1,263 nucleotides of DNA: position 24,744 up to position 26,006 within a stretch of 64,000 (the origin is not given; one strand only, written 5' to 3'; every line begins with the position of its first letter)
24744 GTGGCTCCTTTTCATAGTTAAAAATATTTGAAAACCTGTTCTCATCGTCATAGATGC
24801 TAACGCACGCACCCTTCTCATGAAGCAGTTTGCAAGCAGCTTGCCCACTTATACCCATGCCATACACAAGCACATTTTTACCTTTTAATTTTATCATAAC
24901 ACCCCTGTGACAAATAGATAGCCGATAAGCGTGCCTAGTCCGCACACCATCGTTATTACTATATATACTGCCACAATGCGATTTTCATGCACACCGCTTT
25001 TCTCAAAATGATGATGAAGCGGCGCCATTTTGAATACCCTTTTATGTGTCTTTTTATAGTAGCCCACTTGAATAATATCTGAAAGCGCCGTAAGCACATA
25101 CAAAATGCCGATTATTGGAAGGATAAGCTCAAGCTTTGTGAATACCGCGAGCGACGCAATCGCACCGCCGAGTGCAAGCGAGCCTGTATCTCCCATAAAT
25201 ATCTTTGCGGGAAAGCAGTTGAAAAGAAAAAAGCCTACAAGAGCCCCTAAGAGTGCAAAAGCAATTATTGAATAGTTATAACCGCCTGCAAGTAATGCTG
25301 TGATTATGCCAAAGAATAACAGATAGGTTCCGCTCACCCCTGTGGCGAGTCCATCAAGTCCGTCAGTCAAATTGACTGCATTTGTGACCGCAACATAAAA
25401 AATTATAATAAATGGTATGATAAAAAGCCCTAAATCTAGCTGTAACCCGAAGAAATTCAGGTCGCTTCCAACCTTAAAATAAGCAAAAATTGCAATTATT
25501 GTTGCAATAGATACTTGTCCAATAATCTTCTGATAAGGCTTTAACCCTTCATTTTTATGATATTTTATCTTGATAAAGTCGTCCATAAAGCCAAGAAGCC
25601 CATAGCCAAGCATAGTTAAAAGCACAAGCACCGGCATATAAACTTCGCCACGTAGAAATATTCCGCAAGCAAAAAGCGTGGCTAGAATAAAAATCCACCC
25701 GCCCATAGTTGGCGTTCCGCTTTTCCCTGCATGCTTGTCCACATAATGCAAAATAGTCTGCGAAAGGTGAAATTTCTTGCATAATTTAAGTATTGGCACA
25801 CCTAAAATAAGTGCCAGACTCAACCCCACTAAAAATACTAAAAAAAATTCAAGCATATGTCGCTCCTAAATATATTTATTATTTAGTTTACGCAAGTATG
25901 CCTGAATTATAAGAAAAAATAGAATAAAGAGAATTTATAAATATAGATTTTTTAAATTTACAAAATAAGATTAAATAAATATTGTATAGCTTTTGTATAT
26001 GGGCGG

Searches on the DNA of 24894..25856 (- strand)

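Call 78: search_rna_families(source=L041, threshold=gathering)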
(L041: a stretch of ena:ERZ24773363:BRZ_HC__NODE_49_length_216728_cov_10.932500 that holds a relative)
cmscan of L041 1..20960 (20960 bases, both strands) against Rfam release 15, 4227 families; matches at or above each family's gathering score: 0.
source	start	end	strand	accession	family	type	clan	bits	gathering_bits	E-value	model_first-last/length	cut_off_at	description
